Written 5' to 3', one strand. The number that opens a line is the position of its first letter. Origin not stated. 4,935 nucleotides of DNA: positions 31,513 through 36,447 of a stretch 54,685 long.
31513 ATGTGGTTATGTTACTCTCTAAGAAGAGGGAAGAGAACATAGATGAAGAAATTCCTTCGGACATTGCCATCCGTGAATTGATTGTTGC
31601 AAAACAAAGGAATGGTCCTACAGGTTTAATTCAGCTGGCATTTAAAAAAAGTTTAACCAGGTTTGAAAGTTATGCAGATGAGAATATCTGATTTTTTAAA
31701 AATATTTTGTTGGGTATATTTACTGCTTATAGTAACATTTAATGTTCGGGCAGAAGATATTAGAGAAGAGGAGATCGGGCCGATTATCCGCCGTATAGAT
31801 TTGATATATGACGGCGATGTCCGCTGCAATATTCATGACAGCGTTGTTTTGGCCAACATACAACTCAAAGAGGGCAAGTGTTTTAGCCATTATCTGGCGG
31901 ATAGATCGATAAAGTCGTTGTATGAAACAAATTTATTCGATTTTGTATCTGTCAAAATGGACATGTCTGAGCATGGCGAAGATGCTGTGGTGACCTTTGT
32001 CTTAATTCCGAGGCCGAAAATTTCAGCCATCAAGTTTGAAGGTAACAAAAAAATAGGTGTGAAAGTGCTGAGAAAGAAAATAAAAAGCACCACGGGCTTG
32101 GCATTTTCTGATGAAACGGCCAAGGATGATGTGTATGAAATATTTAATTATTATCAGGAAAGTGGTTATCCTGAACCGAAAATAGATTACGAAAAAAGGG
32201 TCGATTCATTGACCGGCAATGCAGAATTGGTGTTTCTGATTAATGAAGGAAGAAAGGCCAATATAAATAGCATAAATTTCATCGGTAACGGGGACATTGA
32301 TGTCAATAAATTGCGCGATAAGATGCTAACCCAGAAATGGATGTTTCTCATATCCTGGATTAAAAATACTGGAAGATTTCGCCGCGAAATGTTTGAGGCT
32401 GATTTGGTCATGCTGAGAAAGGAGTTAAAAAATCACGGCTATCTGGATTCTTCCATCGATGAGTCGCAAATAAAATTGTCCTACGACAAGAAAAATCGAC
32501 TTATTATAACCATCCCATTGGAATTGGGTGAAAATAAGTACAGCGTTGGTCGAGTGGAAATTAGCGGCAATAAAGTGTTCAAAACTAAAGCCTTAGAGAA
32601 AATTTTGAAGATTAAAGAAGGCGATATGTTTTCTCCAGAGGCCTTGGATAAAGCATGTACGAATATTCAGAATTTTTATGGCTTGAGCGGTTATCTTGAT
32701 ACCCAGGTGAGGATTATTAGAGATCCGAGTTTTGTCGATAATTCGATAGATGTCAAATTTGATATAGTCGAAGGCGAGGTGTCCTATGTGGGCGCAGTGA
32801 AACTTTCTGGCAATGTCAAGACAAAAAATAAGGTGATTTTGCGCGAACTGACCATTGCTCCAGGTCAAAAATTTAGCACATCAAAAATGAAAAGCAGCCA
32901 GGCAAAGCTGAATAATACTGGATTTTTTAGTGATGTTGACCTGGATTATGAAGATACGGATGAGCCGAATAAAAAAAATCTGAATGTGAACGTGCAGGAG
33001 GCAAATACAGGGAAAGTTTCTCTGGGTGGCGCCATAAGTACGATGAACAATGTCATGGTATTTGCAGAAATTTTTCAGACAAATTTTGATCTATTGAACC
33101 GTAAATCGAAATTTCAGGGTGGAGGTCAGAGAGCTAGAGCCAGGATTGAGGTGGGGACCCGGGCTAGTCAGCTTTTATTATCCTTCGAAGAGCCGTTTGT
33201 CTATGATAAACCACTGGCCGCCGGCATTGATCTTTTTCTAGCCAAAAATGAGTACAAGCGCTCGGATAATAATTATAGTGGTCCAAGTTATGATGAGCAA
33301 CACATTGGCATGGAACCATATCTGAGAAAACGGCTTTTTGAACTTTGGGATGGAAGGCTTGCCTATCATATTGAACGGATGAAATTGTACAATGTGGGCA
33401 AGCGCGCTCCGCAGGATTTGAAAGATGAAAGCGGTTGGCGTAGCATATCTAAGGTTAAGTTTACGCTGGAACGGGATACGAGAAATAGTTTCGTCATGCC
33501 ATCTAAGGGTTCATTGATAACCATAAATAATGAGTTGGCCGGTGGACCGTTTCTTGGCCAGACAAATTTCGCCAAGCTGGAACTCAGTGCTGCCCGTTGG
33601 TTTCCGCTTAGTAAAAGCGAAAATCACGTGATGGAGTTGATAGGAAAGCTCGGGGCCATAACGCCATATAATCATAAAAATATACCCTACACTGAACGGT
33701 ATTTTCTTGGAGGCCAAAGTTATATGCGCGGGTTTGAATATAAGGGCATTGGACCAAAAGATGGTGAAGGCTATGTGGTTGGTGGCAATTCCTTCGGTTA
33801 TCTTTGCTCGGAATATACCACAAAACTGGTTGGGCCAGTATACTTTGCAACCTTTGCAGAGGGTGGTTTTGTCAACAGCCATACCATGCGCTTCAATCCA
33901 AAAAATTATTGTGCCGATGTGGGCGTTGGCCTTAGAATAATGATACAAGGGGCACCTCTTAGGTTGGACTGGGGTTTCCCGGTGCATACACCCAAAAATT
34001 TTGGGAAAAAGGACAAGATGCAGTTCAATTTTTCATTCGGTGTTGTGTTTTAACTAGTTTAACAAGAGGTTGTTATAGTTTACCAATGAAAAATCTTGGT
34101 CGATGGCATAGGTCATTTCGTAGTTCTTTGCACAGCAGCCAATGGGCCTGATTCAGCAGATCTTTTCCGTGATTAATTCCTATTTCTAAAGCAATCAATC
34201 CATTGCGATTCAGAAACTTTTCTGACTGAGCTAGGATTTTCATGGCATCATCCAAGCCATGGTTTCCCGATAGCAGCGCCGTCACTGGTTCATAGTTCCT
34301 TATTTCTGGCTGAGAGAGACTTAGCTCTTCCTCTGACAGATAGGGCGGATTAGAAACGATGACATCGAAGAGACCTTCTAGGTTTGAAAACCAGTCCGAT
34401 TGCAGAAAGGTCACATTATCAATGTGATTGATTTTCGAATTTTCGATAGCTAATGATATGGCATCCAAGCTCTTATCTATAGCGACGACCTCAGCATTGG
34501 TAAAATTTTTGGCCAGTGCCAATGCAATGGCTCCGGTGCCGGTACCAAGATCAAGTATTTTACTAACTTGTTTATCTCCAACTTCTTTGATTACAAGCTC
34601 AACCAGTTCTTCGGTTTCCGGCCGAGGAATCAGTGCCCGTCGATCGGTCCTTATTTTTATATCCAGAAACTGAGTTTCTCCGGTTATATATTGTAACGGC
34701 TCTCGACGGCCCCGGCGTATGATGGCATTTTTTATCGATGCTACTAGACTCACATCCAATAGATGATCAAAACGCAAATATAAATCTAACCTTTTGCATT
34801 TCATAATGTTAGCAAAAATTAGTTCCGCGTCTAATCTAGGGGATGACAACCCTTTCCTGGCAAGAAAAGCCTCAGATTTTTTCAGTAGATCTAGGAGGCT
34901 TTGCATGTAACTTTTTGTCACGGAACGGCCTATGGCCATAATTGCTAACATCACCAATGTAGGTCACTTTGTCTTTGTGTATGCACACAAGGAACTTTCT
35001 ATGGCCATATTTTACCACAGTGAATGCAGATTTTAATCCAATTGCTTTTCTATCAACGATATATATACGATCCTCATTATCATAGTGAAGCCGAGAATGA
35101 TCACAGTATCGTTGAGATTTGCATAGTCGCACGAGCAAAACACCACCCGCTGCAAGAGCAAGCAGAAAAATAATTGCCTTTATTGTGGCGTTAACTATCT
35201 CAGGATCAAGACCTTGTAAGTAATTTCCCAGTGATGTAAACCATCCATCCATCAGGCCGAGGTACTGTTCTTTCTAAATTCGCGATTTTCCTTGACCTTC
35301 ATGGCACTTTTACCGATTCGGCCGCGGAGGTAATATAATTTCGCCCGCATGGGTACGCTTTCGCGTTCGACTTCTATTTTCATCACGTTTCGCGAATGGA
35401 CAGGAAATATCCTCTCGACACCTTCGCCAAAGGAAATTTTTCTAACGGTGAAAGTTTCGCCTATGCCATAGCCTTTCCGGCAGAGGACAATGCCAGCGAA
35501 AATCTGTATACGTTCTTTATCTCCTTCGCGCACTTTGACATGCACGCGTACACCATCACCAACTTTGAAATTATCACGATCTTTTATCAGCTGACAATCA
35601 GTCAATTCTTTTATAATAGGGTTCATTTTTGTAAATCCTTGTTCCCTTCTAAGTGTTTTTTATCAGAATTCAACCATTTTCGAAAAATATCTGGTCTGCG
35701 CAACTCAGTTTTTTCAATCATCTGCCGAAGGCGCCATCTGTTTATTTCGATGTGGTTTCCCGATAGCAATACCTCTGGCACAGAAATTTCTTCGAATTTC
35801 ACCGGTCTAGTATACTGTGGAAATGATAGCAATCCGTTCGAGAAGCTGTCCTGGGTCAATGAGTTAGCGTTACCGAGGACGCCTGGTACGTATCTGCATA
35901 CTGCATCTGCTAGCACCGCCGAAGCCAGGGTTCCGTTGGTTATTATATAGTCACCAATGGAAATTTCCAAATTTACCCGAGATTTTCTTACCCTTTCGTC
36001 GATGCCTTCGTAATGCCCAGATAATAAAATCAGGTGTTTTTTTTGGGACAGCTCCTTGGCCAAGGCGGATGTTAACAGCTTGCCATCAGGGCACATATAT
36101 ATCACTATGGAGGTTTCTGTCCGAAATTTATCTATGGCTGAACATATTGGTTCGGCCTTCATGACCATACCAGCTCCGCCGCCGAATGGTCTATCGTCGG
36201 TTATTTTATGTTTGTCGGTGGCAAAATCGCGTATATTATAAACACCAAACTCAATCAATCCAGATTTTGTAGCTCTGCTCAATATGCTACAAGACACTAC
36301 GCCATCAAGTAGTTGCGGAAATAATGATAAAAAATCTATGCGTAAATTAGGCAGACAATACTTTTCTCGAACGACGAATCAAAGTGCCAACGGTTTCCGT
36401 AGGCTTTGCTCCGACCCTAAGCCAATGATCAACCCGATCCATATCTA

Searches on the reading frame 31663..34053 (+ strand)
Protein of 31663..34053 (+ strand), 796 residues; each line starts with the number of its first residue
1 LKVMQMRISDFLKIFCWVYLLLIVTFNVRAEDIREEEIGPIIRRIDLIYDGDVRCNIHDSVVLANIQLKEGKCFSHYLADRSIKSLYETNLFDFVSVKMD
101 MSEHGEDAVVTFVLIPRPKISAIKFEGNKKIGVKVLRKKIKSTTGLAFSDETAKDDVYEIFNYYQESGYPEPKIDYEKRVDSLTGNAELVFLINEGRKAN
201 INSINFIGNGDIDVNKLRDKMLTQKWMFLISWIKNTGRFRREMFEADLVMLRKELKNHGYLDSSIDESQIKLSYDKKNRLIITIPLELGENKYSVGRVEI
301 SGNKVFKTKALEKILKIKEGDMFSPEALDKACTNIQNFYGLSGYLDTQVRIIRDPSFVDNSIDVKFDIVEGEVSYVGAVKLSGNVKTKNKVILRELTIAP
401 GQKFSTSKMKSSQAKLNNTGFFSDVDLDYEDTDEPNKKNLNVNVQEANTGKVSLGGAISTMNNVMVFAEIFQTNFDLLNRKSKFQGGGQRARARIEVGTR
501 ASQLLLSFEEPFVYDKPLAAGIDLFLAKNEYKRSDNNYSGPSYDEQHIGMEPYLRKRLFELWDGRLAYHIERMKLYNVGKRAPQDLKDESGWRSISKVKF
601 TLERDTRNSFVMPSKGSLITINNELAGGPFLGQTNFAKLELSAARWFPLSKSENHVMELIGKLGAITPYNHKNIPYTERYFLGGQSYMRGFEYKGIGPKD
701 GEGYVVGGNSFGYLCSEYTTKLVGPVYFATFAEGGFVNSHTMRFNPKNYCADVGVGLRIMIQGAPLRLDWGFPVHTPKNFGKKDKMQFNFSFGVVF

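Call 7: search_protein_families(library=ncbifam, proteins=[window:31663-34053:+], max_evalue=0.01)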
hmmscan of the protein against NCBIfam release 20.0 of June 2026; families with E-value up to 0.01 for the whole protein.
window:31663-34053:+ (796 aa): 7 families
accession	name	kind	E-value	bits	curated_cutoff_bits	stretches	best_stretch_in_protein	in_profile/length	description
TIGR03303.1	OM_YaeT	equivalog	3.3e-133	445.7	297.15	1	57-791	14-738/741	outer membrane protein assembly factor BamA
NF008287.0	PRK11067.1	subfamily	8.8e-48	163.2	1181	1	62-699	42-670/802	outer membrane protein assembly factor BamA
NF047950.2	ATportTamA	equivalog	2.2e-32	112.4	625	2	370-793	178-566/569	autotransporter assembly complex protein TamA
NF052279.1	lipo_TamL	exception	2.6e-31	108.9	400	3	635-785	560-726/747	translocation and assembly module lipoprotein TamL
NF058613.1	OMPAssmBamADein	equivalog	1.2e-18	66.5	1050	1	295-461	333-495/857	outer membrane protein assembly factor BamA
TIGR00992.1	3a0901s03IAP75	subfamily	3.6e-10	38.7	1163.25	1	294-454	190-357/718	IAP75 family chloroplast envelope protein translocase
NF047779.1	Omp85_fam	subfamily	3.2e-05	23.6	200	0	590-691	221-328/423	Omp85 family outer membrane protein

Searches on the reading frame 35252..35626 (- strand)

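Call 75: search_protein_families(library=pfam, proteins=[window:35252-35626:-], max_evalue=0.00001)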
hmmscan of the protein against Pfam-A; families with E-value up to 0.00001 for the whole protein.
window:35252-35626:- (124 aa): 1 family
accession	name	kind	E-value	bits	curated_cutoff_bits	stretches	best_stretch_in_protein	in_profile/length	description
PF01245.26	Ribosomal_L19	-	3.3e-40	137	22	1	4-113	2-110/111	Ribosomal protein L19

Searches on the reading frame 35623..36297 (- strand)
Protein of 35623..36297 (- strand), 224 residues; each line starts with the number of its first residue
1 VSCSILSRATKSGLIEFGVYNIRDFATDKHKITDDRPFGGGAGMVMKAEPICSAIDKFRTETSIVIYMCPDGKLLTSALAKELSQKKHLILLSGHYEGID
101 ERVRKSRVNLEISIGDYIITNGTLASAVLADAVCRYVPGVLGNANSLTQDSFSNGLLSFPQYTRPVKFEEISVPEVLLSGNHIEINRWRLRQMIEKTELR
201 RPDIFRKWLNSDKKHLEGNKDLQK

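Call 7: search_protein_families(library=ncbifam, proteins=[window:35623-36297:-], max_evalue=0.01)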
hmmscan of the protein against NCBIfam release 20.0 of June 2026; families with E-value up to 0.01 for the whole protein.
window:35623-36297:- (224 aa): 2 families
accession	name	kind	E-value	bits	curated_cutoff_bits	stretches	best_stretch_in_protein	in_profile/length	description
TIGR00088.1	trmD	equivalog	1.1e-82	276.8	195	1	3-212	19-228/233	tRNA (guanosine(37)-N1)-methyltransferase TrmD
NF000648.1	PRK00026.1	equivalog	4.9e-81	271.1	220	1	2-204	18-220/221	tRNA (guanosine(37)-N1)-methyltransferase TrmD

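Call 34: find_related_loci(query=window:35623-36297:-, collection=genome_contigs, flank=10000)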
Query window:35623-36297:- (224 aa) in genome_contigs; peptide patterns used: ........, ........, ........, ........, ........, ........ (x = any residue, [..] = any of these).
600 stretches matched a pattern (row limit reached: there are more); 596 encode a relative of the query (tblastn E <= 1e-3); the best 80 are kept; 80 distinct loci.
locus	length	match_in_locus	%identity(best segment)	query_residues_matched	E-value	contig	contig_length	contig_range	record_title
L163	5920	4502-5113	60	4-207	1e-85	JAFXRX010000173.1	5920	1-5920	MAG: Opitutales bacterium isolate RGIG6690 Sheep_Rumen-2__c658937, whole genome shotgun sequence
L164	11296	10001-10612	54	4-207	1e-78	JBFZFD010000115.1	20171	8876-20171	MAG: Opitutia bacterium isolate PPR_0606 k121_492470, whole genome shotgun sequence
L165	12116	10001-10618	56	1-206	2e-75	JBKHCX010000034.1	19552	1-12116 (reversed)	MAG: Puniceicoccaceae bacterium isolate D1M03_19 NODE_1468_length_19552_cov_9.266810, whole genome shotgun sequence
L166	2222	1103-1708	56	4-205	2e-77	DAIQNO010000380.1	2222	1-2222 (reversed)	MAG TPA_asm: Opitutales bacterium isolate CTOTU7308 NODE_94979_length_2222_cov_3.957545, whole genome shotgun sequence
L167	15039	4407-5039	54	1-207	4e-73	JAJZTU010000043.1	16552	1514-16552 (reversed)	MAG: Bacillota bacterium isolate SKS3.bin89 NODE_5470_length_16552_cov_3.027154, whole genome shotgun sequence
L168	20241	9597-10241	54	1-214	2e-72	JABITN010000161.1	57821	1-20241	MAG: Opitutales bacterium isolate SI072_bin25 k141_2272499, whole genome shotgun sequence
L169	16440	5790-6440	53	1-217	3e-72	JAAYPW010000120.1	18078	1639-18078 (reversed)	MAG: Fusobacteria bacterium isolate AS22ysBPME_290 147926_AS22, whole genome shotgun sequence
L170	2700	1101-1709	54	4-206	7e-73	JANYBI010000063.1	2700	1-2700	MAG: Lentisphaerae bacterium isolate GL140_5_metabat_62_sub GL140_5_k141_1264836, whole genome shotgun sequence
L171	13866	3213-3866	52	1-214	1e-71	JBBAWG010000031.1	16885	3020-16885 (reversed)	MAG: Candidatus Methylacidiphilales bacterium isolate EUL_343 ctg31-EUL_343, whole genome shotgun sequence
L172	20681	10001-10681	50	1-221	1e-71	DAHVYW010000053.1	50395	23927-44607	MAG TPA_asm: Bacillota bacterium isolate clean791 k141_969733, whole genome shotgun sequence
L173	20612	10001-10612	55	4-205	4e-71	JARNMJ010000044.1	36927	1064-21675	Pontiellaceae bacterium B12219 scaffold_44_length=36928, whole genome shotgun sequence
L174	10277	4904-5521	53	1-204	2e-70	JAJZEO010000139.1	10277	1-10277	MAG: bacterium isolate LL2.bin32 NODE_8844_length_10277_cov_1.17941, whole genome shotgun sequence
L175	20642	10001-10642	50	4-215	7e-70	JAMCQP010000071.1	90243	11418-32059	MAG: Bacillota bacterium isolate FK_Sedi_A_Bin.38 NODE_358_length_90243_cov_2.83257, whole genome shotgun sequence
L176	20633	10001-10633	53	3-205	3e-69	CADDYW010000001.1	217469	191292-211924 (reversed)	Chloroflexi bacterium isolate 7 genome assembly, contig: NODE_4_length_217469_cov_20.620073, whole genome shotgun sequen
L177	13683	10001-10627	53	1-207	4e-69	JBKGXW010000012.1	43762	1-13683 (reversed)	MAG: Halanaerobiales bacterium isolate C1M08_10 NODE_246_length_43762_cov_23.914293, whole genome shotgun sequence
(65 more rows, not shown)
